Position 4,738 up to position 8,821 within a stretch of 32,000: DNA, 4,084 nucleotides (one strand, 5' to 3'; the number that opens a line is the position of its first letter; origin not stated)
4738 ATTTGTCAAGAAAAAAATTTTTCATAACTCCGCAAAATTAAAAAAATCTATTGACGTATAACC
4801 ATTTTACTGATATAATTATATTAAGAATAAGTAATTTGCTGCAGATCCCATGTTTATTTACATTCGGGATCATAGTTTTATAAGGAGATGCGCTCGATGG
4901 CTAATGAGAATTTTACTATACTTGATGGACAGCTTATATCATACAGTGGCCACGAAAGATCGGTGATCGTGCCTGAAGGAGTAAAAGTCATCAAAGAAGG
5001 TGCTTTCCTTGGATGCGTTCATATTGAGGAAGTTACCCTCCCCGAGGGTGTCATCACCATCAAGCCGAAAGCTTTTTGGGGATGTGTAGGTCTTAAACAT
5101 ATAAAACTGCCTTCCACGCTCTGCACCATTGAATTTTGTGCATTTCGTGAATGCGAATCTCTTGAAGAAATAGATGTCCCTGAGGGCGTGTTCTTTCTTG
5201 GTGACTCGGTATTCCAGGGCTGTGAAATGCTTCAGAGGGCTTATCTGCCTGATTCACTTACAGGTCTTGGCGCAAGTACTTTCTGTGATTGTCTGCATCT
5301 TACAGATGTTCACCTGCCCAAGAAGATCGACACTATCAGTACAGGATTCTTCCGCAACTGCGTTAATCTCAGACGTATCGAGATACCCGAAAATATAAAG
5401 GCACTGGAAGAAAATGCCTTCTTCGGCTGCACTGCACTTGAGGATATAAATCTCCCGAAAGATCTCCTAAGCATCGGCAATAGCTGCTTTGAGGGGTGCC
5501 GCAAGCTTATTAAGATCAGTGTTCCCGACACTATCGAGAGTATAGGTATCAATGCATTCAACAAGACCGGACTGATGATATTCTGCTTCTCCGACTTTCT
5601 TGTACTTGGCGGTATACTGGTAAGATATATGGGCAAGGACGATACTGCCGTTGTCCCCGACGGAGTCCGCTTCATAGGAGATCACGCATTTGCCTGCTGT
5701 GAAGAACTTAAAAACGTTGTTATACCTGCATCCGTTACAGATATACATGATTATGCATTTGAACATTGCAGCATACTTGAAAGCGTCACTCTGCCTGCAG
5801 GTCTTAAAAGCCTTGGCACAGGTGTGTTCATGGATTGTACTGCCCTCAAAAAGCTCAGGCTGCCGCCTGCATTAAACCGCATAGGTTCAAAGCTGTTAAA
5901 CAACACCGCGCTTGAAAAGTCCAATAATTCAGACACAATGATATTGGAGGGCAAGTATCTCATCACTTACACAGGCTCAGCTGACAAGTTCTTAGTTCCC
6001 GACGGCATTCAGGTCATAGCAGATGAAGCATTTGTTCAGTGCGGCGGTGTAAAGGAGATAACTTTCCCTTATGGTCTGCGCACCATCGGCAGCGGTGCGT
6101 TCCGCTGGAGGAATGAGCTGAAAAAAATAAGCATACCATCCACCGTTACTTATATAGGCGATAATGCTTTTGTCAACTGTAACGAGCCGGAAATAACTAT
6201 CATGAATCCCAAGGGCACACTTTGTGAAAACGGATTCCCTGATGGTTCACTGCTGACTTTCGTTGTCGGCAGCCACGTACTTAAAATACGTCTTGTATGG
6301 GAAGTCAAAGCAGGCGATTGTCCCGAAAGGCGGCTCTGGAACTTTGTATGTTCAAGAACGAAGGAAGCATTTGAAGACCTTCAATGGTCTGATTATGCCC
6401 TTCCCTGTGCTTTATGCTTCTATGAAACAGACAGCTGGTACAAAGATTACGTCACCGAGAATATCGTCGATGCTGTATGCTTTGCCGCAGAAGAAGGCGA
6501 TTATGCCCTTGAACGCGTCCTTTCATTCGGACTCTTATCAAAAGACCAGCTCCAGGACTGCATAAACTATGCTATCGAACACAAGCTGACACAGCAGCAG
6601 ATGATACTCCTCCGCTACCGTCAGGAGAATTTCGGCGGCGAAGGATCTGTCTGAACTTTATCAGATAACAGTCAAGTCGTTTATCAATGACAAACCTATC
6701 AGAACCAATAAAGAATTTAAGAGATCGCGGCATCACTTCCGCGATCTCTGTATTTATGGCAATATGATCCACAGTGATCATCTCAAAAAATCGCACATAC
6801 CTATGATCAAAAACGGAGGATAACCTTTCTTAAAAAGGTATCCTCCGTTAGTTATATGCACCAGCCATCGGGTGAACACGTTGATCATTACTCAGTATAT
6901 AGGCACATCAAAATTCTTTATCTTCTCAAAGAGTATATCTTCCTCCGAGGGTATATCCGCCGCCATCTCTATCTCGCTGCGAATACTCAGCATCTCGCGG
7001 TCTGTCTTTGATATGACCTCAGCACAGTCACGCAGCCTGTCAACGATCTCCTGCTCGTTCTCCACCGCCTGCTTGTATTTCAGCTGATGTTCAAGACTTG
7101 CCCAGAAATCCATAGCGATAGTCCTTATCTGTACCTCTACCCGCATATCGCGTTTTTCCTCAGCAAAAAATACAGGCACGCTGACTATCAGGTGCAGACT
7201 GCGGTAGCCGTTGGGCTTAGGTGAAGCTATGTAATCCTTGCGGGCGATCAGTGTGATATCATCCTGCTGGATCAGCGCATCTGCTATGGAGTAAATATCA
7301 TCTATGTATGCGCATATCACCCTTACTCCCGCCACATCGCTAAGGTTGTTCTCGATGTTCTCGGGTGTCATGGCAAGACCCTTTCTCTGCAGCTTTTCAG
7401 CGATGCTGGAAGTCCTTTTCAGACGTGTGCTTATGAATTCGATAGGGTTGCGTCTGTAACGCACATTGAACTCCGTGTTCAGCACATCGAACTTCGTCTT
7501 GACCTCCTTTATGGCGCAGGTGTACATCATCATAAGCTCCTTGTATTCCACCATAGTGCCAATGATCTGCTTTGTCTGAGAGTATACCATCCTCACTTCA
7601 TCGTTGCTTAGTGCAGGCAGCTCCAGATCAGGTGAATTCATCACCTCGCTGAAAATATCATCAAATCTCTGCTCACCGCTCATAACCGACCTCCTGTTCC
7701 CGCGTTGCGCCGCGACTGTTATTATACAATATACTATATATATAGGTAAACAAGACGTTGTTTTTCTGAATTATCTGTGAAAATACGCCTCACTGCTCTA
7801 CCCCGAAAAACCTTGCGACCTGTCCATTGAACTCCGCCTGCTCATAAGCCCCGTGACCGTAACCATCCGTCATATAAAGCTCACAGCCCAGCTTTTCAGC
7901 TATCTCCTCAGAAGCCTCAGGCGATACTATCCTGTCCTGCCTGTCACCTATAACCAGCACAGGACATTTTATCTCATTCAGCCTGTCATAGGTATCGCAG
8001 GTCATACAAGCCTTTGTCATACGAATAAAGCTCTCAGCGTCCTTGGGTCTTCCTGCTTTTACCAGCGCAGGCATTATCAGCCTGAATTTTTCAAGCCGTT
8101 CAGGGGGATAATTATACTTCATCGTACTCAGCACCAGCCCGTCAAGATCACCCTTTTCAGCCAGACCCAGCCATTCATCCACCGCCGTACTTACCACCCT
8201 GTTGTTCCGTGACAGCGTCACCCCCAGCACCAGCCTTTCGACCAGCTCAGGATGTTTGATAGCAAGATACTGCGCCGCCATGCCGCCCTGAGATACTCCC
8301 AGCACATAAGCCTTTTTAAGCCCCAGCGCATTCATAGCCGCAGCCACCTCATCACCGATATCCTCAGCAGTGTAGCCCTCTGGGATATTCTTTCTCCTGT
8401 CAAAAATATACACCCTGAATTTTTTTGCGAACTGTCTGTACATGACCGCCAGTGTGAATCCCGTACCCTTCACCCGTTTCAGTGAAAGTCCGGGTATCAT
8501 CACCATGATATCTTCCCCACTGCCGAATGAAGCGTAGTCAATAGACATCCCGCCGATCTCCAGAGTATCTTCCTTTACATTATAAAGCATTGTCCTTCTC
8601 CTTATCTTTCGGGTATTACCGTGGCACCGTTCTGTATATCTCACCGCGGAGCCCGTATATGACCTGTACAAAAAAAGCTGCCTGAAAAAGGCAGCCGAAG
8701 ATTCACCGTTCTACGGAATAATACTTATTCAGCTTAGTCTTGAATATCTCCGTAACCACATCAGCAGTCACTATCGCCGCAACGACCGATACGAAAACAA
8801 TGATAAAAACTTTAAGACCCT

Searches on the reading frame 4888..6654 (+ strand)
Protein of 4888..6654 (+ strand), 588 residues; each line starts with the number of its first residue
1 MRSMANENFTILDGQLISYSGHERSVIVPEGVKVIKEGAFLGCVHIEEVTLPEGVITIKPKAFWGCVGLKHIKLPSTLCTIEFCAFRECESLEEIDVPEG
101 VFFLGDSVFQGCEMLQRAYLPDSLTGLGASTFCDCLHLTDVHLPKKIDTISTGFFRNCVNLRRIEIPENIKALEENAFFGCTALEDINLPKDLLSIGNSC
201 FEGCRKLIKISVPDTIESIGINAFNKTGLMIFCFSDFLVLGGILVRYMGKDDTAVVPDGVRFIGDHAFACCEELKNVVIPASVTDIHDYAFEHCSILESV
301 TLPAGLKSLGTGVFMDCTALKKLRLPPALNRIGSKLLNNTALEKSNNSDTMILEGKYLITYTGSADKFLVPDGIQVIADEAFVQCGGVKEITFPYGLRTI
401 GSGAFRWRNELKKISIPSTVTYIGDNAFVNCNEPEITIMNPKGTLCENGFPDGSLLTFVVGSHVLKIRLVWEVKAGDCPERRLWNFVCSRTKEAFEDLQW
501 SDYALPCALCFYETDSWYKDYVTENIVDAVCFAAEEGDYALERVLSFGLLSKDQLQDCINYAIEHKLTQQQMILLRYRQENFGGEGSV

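Call 23: search_protein_families(library=pfam, proteins=[window:4888-6654:+], max_evalue=0.001)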
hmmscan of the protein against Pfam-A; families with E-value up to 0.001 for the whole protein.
window:4888-6654:+ (588 aa): 2 families
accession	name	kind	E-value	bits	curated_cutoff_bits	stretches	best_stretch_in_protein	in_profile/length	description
PF13306.12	LRR_5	-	2.5e-93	309.1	27.7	4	127-231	3-105/127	BspA type Leucine rich repeat region (6 copies)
PF13855.12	LRR_8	-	5.6e-13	48.9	27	1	146-191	12-58/61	Leucine rich repeat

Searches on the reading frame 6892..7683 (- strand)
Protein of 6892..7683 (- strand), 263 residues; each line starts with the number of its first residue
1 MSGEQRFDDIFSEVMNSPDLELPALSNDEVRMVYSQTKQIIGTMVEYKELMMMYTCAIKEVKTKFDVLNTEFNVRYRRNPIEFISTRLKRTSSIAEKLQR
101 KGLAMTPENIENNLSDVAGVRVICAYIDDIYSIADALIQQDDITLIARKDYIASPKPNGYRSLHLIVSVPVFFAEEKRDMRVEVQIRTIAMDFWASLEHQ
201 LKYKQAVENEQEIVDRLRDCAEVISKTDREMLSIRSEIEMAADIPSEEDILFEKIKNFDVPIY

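Call 23: search_protein_families(library=pfam, proteins=[window:6892-7683:-], max_evalue=0.001)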
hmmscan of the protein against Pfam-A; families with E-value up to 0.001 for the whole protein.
window:6892-7683:- (263 aa): 1 family
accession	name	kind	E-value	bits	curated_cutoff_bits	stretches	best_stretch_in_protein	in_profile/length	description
PF04607.23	RelA_SpoT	-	3.2e-34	118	27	1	86-206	1-111/113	Region found in RelA / SpoT proteins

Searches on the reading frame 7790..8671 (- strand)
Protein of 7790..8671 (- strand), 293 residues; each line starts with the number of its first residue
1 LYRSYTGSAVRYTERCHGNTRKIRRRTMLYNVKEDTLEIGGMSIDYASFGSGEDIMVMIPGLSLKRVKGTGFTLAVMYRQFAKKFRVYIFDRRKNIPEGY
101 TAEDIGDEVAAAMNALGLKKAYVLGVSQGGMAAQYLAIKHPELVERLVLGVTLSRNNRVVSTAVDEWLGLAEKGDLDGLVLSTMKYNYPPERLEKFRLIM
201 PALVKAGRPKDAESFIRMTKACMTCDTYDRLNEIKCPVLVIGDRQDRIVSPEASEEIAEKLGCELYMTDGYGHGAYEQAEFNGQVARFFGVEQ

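Call 23: search_protein_families(library=pfam, proteins=[window:7790-8671:-], max_evalue=0.001)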
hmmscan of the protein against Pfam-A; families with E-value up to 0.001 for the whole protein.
window:7790-8671:- (293 aa): 4 families
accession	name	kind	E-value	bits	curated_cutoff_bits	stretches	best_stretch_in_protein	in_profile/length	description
PF00561.26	Abhydrolase_1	-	1.7e-17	64.4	25.8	2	84-152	27-102/245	alpha/beta hydrolase fold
PF12697.13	Abhydrolase_6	-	1e-10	43.1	26.3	1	57-279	2-211/217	Alpha/beta hydrolase family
PF12146.15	Hydrolase_4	-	1.1e-07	31.8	27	1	104-273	61-232/239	Serine aminopeptidase, S33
PF03096.20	Ndr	-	0.00083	18.6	23.3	0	101-165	81-145/283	Ndr family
